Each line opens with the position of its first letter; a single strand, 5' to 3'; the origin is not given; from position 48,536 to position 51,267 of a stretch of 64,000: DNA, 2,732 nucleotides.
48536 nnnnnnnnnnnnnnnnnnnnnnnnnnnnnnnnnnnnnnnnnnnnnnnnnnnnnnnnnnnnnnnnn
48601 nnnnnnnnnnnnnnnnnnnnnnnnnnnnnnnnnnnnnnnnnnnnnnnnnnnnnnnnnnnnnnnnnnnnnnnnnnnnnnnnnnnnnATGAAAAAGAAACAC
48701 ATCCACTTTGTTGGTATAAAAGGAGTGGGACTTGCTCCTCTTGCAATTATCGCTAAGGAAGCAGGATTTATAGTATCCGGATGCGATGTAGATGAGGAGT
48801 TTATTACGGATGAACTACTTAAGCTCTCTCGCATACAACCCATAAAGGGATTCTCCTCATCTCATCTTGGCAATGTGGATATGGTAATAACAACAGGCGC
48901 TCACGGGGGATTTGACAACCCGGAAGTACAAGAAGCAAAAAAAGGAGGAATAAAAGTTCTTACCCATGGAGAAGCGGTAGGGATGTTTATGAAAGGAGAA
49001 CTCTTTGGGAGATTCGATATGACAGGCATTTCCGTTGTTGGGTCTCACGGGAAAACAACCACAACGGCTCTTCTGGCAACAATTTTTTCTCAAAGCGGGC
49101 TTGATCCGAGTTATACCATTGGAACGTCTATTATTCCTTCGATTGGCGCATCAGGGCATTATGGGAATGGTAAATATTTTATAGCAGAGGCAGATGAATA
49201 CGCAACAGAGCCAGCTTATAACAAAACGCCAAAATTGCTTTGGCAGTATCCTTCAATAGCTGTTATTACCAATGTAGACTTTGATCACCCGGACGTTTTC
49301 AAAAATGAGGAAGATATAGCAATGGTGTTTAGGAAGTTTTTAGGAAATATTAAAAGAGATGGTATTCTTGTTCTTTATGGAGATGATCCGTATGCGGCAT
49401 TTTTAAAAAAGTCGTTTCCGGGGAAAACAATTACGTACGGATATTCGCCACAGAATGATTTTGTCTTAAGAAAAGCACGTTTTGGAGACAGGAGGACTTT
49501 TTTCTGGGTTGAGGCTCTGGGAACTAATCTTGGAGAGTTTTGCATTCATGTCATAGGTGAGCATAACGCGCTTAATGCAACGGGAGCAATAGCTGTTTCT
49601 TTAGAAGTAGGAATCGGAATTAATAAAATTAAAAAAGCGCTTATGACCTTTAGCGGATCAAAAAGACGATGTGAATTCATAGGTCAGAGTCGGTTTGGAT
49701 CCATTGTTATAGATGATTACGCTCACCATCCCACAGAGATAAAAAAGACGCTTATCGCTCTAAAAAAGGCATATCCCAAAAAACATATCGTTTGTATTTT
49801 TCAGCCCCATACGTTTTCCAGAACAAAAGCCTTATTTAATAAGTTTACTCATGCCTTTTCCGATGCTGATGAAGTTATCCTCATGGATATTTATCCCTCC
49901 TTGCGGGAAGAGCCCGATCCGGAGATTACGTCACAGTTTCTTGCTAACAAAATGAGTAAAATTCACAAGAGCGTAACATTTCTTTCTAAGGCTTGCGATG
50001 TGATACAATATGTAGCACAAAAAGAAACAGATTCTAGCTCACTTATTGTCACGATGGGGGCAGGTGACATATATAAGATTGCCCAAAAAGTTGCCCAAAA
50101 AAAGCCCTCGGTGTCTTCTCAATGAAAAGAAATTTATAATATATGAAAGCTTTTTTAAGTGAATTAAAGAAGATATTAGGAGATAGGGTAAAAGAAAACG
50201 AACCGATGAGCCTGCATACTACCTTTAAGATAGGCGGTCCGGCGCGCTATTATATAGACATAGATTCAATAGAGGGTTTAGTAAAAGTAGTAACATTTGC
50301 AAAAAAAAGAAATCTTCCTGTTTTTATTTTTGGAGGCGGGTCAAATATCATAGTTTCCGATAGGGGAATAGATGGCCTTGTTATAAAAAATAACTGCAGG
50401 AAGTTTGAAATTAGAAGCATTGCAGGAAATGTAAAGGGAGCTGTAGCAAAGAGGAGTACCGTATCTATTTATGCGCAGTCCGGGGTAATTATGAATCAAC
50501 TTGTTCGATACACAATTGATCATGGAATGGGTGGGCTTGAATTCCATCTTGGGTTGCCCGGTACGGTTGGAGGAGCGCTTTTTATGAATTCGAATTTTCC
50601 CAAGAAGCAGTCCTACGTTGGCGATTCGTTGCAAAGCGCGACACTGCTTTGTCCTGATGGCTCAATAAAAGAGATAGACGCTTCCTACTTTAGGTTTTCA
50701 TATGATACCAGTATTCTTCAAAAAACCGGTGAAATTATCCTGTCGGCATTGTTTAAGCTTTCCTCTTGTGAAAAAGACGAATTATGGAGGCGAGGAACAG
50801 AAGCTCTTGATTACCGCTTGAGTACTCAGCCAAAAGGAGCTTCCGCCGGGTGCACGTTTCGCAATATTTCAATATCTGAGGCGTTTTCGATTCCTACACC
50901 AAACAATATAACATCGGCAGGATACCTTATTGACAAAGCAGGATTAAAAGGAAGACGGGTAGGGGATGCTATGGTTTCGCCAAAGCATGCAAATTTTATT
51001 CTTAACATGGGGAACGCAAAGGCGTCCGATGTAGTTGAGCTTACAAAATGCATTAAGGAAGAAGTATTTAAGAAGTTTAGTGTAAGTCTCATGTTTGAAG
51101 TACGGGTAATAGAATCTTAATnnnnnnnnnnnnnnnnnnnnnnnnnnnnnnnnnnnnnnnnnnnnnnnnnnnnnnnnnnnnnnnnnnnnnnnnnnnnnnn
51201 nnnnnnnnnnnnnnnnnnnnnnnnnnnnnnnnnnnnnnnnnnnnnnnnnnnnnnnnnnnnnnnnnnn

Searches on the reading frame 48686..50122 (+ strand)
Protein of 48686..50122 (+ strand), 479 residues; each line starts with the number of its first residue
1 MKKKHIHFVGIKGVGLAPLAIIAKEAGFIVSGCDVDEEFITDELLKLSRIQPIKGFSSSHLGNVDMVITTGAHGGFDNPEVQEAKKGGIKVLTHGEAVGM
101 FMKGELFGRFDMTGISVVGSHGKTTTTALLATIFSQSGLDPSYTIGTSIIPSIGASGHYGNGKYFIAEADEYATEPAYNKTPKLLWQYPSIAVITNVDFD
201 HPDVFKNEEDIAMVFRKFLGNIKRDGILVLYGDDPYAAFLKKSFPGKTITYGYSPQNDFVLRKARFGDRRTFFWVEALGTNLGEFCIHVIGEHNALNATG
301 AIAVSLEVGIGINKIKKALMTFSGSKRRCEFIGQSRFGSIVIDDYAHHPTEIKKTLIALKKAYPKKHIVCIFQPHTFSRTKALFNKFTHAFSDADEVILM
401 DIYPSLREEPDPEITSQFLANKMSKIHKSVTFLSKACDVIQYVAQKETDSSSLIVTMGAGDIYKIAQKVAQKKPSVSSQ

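Call 31: search_protein_families(library=pfam, proteins=[window:48686-50122:+], max_evalue=0.00001)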
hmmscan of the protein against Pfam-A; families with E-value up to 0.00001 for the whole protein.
window:48686-50122:+ (479 aa): 3 families
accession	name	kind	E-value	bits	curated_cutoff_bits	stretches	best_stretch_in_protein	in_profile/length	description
PF08245.18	Mur_ligase_M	-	2.9e-24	86.6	24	1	117-304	1-199/200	Mur ligase middle domain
PF02875.26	Mur_ligase_C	-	1.1e-18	68.7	28.4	1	327-460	1-127/127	Mur ligase, glutamate ligase domain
PF01225.30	Mur_ligase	-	2.2e-12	47.6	21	1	5-103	1-92/95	Mur ligase family, catalytic domain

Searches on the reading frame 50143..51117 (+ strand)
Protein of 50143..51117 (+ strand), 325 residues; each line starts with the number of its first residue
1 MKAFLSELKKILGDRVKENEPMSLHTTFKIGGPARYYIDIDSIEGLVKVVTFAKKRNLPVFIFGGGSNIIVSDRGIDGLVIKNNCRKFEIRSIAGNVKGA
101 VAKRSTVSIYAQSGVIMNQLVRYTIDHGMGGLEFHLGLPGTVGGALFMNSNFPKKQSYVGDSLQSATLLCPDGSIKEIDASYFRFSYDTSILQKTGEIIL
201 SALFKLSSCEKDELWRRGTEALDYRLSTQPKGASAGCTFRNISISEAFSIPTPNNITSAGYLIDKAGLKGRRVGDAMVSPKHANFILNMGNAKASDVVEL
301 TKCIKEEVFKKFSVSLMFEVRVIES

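Call 31: search_protein_families(library=pfam, proteins=[window:50143-51117:+], max_evalue=0.00001)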
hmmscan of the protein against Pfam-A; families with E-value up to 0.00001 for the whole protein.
window:50143-51117:+ (325 aa): 2 families
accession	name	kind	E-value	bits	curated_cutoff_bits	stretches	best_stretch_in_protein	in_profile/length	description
PF02873.21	MurB_C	-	8e-28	97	27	1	220-323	8-99/99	UDP-N-acetylenolpyruvoylglucosamine reductase, C-terminal domain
PF01565.28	FAD_binding_4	-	2.2e-17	63.5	26.4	1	36-178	3-138/139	FAD binding domain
